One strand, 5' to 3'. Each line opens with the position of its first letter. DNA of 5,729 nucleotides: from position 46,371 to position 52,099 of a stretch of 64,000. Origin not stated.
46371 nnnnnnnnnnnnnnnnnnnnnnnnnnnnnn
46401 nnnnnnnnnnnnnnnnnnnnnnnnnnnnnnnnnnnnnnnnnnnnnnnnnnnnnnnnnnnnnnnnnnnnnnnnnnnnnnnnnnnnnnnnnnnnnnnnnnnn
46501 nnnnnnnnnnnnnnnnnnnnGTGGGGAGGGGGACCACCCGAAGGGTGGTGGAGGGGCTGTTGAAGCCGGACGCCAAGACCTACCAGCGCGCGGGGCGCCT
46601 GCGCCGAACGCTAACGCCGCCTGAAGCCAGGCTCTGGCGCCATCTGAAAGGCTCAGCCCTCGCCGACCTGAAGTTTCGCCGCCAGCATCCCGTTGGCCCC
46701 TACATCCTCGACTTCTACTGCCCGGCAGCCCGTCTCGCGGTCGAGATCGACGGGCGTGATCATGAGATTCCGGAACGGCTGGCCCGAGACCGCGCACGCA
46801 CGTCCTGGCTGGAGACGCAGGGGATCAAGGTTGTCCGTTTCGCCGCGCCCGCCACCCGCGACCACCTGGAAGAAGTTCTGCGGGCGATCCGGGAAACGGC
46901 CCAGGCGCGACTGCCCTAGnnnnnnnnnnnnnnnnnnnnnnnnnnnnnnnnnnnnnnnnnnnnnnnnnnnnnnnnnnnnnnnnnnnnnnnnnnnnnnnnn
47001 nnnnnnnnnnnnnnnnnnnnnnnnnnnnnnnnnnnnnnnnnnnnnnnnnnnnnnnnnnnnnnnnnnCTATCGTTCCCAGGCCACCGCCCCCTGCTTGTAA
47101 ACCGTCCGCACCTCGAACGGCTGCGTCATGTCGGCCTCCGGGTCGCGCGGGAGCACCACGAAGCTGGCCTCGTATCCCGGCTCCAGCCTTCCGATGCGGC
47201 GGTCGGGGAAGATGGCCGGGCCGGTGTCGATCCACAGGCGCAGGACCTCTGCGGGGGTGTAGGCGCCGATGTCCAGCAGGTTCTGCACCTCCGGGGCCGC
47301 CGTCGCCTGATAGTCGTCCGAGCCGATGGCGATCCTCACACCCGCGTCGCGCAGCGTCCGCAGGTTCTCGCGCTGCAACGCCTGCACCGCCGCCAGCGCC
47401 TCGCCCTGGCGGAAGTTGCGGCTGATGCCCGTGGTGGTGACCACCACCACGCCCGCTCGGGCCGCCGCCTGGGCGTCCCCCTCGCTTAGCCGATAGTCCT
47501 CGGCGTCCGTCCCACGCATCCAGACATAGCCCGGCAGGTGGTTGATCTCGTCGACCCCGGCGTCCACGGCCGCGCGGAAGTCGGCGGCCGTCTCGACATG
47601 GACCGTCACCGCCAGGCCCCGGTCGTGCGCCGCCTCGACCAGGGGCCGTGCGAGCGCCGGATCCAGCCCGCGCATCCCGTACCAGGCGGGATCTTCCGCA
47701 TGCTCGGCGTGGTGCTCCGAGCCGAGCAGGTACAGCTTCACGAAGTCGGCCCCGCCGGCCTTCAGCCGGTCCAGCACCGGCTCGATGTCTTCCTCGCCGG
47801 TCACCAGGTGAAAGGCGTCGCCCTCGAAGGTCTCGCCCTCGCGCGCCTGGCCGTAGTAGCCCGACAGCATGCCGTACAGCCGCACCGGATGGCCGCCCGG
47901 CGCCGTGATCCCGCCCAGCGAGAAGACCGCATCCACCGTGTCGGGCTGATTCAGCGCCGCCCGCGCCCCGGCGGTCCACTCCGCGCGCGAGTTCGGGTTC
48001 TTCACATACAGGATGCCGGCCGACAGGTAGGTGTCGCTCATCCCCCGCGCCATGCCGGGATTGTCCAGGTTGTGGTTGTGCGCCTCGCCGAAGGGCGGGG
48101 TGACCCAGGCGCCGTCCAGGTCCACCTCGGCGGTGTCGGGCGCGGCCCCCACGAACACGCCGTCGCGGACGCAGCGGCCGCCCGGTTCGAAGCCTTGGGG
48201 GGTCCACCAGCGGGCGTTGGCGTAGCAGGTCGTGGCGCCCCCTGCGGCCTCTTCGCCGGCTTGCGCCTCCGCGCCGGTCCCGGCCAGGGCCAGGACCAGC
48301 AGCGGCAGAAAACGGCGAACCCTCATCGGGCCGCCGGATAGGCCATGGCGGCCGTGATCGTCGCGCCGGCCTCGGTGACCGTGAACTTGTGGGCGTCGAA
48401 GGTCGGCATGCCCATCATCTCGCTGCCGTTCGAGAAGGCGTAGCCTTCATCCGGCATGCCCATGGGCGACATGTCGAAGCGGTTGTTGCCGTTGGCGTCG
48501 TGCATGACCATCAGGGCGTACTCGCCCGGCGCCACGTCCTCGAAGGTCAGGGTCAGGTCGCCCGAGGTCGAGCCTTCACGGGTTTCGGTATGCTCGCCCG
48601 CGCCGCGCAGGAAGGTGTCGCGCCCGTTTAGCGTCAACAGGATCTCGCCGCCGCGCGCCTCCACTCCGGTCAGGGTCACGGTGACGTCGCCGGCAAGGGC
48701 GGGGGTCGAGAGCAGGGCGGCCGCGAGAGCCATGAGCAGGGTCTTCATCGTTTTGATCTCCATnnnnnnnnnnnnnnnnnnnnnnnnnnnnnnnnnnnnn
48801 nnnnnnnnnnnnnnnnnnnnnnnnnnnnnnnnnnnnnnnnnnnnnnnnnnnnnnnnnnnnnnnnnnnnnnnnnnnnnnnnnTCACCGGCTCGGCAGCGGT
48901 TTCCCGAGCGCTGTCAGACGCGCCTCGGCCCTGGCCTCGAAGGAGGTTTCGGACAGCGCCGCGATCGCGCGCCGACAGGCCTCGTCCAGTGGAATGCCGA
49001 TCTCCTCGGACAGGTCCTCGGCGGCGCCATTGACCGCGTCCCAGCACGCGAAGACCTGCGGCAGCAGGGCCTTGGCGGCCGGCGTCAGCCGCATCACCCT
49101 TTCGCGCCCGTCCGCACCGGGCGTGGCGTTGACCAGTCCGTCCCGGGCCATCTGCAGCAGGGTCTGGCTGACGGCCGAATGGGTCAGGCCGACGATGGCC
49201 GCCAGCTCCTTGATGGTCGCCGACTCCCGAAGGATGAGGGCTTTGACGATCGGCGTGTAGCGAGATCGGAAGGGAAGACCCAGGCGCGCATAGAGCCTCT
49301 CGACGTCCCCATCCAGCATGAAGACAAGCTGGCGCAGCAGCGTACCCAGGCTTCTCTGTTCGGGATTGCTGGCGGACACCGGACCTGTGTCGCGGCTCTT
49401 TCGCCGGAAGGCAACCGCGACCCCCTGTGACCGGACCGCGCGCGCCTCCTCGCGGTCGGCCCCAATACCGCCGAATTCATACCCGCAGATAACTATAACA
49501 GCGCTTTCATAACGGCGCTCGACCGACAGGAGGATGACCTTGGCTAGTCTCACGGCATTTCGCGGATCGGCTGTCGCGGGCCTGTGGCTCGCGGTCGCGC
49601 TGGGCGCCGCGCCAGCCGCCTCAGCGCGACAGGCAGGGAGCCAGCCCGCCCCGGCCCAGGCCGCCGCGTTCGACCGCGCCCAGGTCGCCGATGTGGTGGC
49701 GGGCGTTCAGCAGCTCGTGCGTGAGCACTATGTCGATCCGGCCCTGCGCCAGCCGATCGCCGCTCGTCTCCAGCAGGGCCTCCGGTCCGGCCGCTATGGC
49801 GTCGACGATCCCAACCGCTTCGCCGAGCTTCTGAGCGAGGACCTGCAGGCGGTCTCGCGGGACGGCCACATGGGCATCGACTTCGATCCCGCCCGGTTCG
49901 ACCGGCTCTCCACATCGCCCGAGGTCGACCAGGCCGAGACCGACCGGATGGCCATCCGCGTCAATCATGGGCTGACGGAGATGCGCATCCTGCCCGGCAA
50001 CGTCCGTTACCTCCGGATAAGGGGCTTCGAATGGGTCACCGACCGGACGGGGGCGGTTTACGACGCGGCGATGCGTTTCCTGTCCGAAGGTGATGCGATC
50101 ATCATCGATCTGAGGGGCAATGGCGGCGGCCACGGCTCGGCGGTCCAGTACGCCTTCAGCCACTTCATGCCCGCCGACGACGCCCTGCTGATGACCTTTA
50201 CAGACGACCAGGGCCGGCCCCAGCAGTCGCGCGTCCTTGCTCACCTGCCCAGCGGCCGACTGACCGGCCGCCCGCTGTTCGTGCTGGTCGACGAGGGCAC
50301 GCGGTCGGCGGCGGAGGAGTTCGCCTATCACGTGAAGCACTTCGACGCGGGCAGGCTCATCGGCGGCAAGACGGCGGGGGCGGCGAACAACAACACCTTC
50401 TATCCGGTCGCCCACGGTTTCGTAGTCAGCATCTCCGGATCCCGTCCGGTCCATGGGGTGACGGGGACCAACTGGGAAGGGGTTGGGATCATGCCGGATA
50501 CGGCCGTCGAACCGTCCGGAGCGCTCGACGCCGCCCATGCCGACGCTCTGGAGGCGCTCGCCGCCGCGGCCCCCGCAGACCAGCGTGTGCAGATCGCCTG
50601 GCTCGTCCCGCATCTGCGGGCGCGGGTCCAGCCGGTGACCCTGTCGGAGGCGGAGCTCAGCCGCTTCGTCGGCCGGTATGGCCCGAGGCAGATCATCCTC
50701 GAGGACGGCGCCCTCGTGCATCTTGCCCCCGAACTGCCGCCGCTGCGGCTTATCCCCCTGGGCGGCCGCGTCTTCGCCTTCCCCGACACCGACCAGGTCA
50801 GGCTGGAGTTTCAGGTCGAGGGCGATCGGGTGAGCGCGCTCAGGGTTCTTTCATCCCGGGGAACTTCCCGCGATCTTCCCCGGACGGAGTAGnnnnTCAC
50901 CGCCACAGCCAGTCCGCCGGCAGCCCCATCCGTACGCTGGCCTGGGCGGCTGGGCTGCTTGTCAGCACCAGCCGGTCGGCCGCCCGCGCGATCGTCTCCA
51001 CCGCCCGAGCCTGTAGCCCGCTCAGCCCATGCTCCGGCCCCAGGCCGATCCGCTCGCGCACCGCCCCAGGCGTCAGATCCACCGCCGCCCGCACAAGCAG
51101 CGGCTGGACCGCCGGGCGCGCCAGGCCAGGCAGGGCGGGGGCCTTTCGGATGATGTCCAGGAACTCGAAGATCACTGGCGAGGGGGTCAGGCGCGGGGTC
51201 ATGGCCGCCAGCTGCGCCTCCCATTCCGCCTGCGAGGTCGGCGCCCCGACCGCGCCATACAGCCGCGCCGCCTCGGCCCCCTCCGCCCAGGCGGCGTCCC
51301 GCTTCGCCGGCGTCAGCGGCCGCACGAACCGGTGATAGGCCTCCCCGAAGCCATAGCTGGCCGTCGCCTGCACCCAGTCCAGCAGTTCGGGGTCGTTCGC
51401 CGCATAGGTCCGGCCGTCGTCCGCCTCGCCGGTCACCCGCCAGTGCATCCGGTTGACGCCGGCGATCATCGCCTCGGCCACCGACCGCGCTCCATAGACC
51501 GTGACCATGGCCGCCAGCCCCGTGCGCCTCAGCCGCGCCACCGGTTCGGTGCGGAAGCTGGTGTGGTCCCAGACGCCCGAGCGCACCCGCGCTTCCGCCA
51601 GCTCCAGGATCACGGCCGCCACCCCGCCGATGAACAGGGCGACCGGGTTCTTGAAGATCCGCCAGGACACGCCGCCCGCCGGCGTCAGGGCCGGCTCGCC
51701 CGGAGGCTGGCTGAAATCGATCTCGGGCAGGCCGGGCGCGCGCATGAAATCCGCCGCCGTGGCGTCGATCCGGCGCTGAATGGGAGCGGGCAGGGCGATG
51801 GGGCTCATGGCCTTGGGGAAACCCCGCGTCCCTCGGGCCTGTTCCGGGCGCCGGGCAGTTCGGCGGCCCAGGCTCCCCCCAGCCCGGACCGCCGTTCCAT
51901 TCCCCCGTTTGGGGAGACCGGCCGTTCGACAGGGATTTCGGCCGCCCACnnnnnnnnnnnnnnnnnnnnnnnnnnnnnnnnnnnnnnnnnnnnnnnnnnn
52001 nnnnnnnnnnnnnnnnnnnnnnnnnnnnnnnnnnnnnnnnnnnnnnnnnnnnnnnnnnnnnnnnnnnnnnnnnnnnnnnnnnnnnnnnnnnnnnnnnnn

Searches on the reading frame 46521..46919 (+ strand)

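Call 3: search_protein_families(library=pfam, proteins=[window:46521-46919:+], max_evalue=0.1)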
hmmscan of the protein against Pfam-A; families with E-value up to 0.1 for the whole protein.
window:46521-46919:+ (132 aa): 3 families
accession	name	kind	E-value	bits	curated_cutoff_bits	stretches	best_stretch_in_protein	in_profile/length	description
PF04480.18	DUF559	-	1.4e-29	102.6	20.6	1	20-125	3-106/109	Protein of unknown function (DUF559)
PF18741.7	MTES_1575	-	2.8e-06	27.7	38.2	1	49-121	13-90/96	REase_MTES_1575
PF10881.14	DUF2726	-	0.012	15.8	24.7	1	72-123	73-123/126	Protein of unknown function (DUF2726)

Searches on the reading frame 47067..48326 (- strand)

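Call 43: search_protein_families(library=pfam, proteins=[window:47067-48326:-], max_evalue=0.00001)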
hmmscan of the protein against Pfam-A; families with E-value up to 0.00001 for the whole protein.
window:47067-48326:- (419 aa): 2 families
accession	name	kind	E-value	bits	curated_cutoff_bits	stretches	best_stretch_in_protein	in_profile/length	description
PF01979.26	Amidohydro_1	-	4.1e-11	43.2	25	1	220-414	131-343/345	Amidohydrolase family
PF07969.17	Amidohydro_3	-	4.5e-10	40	29.7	1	220-415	258-470/472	Amidohydrolase family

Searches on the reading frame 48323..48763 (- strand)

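Call 43: search_protein_families(library=pfam, proteins=[window:48323-48763:-], max_evalue=0.00001)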
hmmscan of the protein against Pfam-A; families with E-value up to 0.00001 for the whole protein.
window:48323-48763:- (146 aa): 1 family
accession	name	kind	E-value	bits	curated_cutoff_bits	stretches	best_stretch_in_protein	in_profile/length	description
PF09912.14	DUF2141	-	2.8e-25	88.9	24.4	1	29-136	1-111/112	Uncharacterized protein conserved in bacteria (DUF2141)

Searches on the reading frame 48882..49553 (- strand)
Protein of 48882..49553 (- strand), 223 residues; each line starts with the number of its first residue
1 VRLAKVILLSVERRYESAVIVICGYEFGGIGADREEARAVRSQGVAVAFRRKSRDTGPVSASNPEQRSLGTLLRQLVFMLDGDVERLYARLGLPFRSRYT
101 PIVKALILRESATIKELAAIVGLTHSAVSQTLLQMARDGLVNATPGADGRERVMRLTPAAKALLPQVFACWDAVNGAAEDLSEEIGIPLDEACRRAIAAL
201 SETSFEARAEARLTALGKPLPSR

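Call 43: search_protein_families(library=pfam, proteins=[window:48882-49553:-], max_evalue=0.00001)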
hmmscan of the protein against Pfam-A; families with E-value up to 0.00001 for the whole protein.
window:48882-49553:- (223 aa): 0 families

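Call 91: search_protein_families(library=ncbifam, proteins=[window:48882-49553:-], max_evalue=0.001)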
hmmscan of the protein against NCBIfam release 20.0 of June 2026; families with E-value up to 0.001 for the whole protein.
window:48882-49553:- (223 aa): 1 family
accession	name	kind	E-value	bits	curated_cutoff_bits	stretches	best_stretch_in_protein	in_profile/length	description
NF033788.1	HTH_metalloreg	subfamily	3.9e-06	26.6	55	1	102-159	16-71/77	metalloregulator ArsR/SmtB family transcription factor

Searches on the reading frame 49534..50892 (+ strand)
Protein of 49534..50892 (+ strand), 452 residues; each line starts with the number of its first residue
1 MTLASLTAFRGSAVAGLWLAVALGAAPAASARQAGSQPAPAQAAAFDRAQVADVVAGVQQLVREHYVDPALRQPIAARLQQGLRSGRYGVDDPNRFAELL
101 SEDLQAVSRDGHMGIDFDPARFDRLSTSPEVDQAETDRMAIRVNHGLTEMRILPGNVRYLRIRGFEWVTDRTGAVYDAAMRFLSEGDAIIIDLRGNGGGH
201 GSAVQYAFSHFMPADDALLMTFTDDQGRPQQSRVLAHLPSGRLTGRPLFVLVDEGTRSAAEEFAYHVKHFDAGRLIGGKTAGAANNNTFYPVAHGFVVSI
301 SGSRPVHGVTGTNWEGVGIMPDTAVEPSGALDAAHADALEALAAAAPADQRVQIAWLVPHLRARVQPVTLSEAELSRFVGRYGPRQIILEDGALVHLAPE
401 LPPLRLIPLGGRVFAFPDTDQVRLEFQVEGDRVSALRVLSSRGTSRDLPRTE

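Call 43: search_protein_families(library=pfam, proteins=[window:49534-50892:+], max_evalue=0.00001)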
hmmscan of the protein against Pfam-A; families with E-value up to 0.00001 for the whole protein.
window:49534-50892:+ (452 aa): 2 families
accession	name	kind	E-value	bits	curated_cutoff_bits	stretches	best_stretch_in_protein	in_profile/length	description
PF03572.23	Peptidase_S41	-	3.4e-22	79.2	24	1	157-324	2-164/165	Peptidase family S41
PF11918.13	Peptidase_S41_N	-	2.8e-06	27.9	26.6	1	48-116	15-84/129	N-terminal domain of Peptidase_S41 in eukaryotic IRBP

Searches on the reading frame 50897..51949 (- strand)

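Call 44: search_protein_families(library=pfam, proteins=[window:50897-51949:-], max_evalue=0.00001)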
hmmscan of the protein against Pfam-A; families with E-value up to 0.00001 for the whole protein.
window:50897-51949:- (350 aa): 1 family
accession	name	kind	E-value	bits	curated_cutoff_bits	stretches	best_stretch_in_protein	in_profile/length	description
PF09995.15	MPAB_Lcp_cat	-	4.4e-49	168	23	1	96-317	1-222/231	ER-bound oxygenase mpaB/B'/Rubber oxygenase, catalytic domain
